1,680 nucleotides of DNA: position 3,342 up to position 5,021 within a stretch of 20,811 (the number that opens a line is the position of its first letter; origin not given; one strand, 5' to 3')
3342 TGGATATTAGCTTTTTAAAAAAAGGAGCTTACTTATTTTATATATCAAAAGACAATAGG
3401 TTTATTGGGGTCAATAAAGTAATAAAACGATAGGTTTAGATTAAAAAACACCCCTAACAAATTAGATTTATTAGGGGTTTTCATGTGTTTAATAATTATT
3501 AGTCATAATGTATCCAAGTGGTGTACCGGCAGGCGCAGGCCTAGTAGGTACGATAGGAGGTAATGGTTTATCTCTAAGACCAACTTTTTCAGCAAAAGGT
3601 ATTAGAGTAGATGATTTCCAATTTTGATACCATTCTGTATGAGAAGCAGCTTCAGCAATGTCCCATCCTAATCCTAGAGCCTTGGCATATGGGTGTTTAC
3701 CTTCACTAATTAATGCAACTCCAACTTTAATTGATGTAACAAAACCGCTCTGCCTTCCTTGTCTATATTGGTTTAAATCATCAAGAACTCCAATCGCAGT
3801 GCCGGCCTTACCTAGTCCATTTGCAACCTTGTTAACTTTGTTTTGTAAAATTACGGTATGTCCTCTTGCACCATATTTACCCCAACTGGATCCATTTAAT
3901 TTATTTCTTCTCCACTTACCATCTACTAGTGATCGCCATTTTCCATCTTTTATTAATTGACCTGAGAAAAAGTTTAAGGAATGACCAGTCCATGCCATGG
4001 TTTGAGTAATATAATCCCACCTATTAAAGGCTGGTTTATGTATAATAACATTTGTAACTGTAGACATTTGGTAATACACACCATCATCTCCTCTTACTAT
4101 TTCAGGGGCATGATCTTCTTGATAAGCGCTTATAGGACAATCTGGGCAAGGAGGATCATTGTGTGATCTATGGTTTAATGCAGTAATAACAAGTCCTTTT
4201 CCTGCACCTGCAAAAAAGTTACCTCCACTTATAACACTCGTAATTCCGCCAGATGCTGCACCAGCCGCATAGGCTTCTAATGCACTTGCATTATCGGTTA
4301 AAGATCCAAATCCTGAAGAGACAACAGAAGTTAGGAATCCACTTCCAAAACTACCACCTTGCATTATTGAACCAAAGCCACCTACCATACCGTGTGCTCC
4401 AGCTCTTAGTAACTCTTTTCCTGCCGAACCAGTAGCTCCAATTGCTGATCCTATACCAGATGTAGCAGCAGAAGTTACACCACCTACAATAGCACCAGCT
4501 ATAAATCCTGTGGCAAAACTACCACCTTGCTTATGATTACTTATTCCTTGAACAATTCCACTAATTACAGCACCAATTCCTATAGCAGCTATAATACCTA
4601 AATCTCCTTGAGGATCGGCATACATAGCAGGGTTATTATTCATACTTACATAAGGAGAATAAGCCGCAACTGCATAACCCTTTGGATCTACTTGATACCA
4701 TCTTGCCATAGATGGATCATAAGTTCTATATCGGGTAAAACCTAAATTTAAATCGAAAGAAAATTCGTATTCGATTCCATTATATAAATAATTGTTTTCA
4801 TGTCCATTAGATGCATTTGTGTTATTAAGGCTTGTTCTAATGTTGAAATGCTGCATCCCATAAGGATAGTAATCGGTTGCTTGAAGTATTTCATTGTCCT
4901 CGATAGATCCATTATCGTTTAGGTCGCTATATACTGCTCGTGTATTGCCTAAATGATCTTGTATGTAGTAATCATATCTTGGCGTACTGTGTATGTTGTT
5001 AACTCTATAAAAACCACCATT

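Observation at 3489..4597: RHS toxin C-terminus: ~140-aa glycine-zipper-like hydrophobic segment plus an unrecognised ~230-aa domain, with no cognate immunity gene downstream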

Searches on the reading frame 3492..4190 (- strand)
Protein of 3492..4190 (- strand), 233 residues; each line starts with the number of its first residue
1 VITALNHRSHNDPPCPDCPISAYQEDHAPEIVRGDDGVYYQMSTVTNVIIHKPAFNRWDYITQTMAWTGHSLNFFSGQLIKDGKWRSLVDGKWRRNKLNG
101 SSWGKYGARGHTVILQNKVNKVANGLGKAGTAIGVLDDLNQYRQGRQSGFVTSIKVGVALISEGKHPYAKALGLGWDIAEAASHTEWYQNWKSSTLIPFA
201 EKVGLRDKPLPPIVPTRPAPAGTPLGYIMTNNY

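Call 7: search_protein_families(library=pfam, proteins=[window:3492-4190:-], max_evalue=1)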
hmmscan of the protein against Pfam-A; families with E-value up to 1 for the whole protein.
window:3492-4190:- (233 aa): 0 families

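Call 8: search_protein_families(library=ncbifam, proteins=[window:3492-4190:-], max_evalue=1)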
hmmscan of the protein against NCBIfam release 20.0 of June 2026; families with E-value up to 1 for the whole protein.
window:3492-4190:- (233 aa): 0 families

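Call 9: find_homologous_proteins(query=window:3492-4190:-, max_evalue=0.001)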
Query window:3492-4190:-: 788 candidates shared short words with the query, none scored E <= 0.001.
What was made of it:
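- Checked: The word-indexed search of 5.8 billion proteins found nothing (call 9).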

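Call 19: search_protein_representatives(protein=window:3492-4190:-)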
Query: 233 residues. Proteins with E-value up to 0.001 (for the whole library): 1; up to 1e-10: 1; up to 1e-30: 1. The best 1 are listed.
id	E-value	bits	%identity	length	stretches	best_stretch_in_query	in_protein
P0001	6.9e-159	543.0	100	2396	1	1-233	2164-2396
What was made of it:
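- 3492..4160 (-): Variable toxin tip (aa 2174-2396), a member of a very rare family. Only itself among 1.84 billion representatives (call 19).
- Checked: An exhaustive phmmer of 1.84 billion representatives found only the protein itself (call 19).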

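Call 20: find_encoding_contigs(protein=P0001, flank=10000, max_places=6)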
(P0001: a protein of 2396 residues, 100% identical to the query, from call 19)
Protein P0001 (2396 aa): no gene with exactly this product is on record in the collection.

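Call 31: predict_structure(protein=window:3492-4190:-)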
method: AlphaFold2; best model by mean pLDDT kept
length: 233 residues; sequences in the alignment: 1
mean_pLDDT: 31.1   pTM: 0.19
mean pLDDT of the five models: 31.1, 28.3, 27.0, 25.7, 24.8
residues with pLDDT >= 90: 0; 70-90: 0; 50-70: 0; < 50: 233
segments of 3 or more residues with pLDDT < 50: 1-233
pLDDT, mean of each block of 10 residues (from residue 1): 25 35 29 30 31 30 33 34 37 35 26 25 25 30 30 30 29 32 38 36 39 30 29 25
secondary structure, 60 per line:
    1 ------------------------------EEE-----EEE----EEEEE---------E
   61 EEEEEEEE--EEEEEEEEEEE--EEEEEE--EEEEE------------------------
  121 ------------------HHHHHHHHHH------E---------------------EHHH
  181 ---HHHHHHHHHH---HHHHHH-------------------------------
elements in order: E31-33 E39-41 E46-50 E60-68 E71-81 E84-89 E92-96 H139-148 H184-193 H197-202
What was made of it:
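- Tried and rejected: It was not used for fold search (call 31).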

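Call 34: find_homologous_proteins(query=A1, max_evalue=0.01)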
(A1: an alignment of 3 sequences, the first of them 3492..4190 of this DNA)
Query A1 (3 sequences) (233 aa, profile of the alignment): 3 proteins with E <= 0.01 among 5952 candidates.
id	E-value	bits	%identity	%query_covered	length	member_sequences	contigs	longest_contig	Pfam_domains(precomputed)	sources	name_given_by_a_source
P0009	5.2e-90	319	26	81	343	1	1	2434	-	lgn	-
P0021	1.4e-73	265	52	13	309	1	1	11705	-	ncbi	-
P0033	7.8e-27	113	24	82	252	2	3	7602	-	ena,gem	-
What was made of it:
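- A profile search recovers only these (call 34).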

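Call 36: find_encoding_contigs(protein=P0033, flank=6000, max_places=4)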
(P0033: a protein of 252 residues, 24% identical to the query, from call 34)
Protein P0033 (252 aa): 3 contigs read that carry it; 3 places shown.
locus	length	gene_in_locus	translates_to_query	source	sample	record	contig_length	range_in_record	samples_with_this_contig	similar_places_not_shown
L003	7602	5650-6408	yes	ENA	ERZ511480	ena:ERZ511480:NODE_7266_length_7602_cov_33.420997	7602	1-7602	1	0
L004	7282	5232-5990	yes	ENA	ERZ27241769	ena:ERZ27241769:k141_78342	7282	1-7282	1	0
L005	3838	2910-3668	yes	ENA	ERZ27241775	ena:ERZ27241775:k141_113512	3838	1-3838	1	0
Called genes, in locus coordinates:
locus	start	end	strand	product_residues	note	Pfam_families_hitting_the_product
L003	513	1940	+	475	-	PF13231:PMT_2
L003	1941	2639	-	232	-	PF18962:Por_Secre_tail (weak)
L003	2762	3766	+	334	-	-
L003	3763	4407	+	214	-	-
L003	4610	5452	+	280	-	-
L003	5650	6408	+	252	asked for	-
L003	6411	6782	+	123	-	-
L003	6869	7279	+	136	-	-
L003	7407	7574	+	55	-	-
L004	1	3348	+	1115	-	?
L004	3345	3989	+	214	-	-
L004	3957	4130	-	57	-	-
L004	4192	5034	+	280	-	-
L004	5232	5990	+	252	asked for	-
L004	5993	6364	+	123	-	-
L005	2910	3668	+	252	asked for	-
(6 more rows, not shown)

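Call 38: find_related_loci(query=A2, collection=genome_contigs, flank=6000)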
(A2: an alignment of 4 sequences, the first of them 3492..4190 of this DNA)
Query A2 (233 aa) in genome_contigs; peptide patterns used: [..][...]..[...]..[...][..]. (x = any residue, [..] = any of these).
5 stretches matched a pattern, but none encodes a relative of the query by tblastn (E <= 1e-3).
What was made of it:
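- Tried and rejected: The genome_contigs scan found none (call 38).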

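Call 47: find_related_loci(query=A2, collection=metagenome_contigs, flank=4000)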
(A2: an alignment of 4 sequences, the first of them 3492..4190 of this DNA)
Query A2 (233 aa) in metagenome_contigs; peptide patterns used: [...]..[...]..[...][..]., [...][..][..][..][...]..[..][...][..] (x = any residue, [..] = any of these).
440 stretches matched a pattern; 2 encode a relative of the query (tblastn E <= 1e-3); 2 distinct loci.
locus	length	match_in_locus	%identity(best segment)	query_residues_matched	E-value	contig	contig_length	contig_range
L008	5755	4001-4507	24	1-190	8e-8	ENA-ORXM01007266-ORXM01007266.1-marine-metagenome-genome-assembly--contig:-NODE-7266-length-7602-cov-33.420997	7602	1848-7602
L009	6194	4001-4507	24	1-190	8e-8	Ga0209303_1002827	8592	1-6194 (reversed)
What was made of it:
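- Tried and rejected: The metagenome scan found only P0033-like loci (call 47).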

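Call 63: search_protein_families(library=pfam, proteins=[L003:6411-6779:+], max_evalue=1)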
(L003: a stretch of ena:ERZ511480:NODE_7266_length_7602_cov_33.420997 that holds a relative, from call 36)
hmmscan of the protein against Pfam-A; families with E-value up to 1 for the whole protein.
L003:6411-6779:+ (123 aa): 1 family
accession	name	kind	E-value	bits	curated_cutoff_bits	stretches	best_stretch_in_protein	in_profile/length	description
PF04144.18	SCAMP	-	0.35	11.5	27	0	11-80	81-151/172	SCAMP family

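Call 67: search_solved_structures(query=A2, max_evalue=10, show_alignments=2)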
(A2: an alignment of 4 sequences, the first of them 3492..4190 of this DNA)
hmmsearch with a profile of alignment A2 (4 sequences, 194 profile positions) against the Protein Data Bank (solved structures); distinct sequences matched with E-value up to 10: 0.

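Call 68: search_protein_families(library=phrogs, proteins=[P0033], max_evalue=0.1)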
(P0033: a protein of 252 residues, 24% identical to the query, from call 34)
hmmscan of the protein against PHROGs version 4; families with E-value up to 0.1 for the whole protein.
P0033 (252 aa): 0 families

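Call 91: search_dna_similar(query=window:3492-4190:-, collection=plasmids, mode=protein, max_evalue=1, max_rows=10)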
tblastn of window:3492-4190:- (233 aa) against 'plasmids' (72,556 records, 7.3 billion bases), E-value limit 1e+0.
No match.
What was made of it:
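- Tried and rejected: PHROGs searches and a tblastn of the plasmid collection with the tip found nothing (calls 68, 91).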

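Call 94: find_encoding_contigs(protein=P0045, flank=10000, max_places=3)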
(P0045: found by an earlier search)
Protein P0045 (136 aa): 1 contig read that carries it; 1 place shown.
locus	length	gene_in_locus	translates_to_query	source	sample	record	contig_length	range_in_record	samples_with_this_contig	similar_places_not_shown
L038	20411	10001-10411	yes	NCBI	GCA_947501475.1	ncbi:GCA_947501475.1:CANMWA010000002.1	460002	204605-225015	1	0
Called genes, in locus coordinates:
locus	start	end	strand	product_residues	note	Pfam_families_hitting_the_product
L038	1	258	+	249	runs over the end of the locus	PF08239:SH3_3 (weak), PF18348:SH3_16, PF00877:NLPC_P60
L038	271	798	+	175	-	PF13302:Acetyltransf_3 (weak), PF13420:Acetyltransf_4 (weak), PF00583:Acetyltransf_1, PF13673:Acetyltransf_10, PF13508:Acetyltransf_7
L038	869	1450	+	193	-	PF00440:TetR_N, PF16925:TetR_C_13 (weak)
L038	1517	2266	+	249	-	PF00106:adh_short, PF08659:KR, PF23441:SDR, PF13561:adh_short_C2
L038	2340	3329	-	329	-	PF00044:Gp_dh_N, PF02800:Gp_dh_C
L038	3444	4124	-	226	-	PF09365:DUF2461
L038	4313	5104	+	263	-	PF00132:Hexapep (faint)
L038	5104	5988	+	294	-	PF00291:PALP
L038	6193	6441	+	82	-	PF03693:ParD_antitoxin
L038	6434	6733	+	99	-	PF05016:ParE_toxin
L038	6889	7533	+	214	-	-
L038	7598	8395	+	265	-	-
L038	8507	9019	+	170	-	PF15571:Imm44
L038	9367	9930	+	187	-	PF00027:cNMP_binding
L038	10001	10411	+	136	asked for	-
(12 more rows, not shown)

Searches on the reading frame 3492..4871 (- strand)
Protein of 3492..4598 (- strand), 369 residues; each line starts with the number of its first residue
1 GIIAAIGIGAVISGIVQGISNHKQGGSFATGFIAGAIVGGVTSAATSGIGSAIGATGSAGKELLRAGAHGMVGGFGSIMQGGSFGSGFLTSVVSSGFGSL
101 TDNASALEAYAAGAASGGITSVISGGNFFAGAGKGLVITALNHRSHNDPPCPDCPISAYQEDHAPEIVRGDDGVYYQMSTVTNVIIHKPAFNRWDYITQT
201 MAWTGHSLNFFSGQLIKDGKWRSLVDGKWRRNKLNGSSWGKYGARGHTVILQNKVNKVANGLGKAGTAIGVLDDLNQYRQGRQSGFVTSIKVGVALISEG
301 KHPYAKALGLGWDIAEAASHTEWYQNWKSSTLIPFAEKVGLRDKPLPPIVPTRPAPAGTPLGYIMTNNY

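Call 7: search_protein_families(library=pfam, proteins=[window:3492-4598:-], max_evalue=1)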
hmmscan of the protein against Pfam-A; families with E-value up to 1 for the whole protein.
window:3492-4598:- (369 aa): 0 families

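Call 8: search_protein_families(library=ncbifam, proteins=[window:3492-4598:-], max_evalue=1)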
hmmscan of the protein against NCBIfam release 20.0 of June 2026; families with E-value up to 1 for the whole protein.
window:3492-4598:- (369 aa): 0 families

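Call 10: search_solved_structures(query=window:3492-4598:-, max_evalue=10)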
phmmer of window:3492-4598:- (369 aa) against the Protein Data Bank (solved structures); distinct sequences matched with E-value up to 10: 3.
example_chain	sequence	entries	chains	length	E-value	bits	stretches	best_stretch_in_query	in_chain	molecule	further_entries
9fsa_A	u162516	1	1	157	0.57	12.4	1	78-147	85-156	S-layer protein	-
1qn0_A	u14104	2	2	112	1.5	11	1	127-157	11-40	CYTOCHROME C3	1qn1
1wad_A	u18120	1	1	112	1.6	10.9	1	127-157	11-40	CYTOCHROME C3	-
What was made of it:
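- Closest known: Membrane-acting toxins with integral-membrane immunity proteins. Different: There is no sequence or fold match to any of them (calls 10, 67).
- The window tip does not match the Cytotoxic domain or any nuclease family (calls 7, 8, 10, 67).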

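Call 40: search_protein_families(library=pfam, alignment_id=A3, max_evalue=0.01)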
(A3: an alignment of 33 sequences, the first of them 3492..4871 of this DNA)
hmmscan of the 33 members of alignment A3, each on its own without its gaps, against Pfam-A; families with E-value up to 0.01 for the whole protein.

A. member 1, window:3492-4871:- (460 aa): 0 families

B. families by the number of members that match (of 33 scanned): 5 families
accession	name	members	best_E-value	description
PF00277.23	SAA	1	8.6e-30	Serum amyloid A protein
PF09000.15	Cytotoxic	1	6.2e-16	Cytotoxic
PF04830.18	DUF637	1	2.9e-06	Possible hemagglutinin (DUF637)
PF03288.22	Pox_D5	1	0.00075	Poxvirus D5 protein-like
PF03734.19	YkuD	1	0.0081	L,D-transpeptidase catalytic domain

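Call 68: search_protein_families(library=phrogs, proteins=[window:3492-4598:-], max_evalue=0.1)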
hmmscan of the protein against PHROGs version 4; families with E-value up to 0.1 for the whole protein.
window:3492-4598:- (369 aa): 0 families
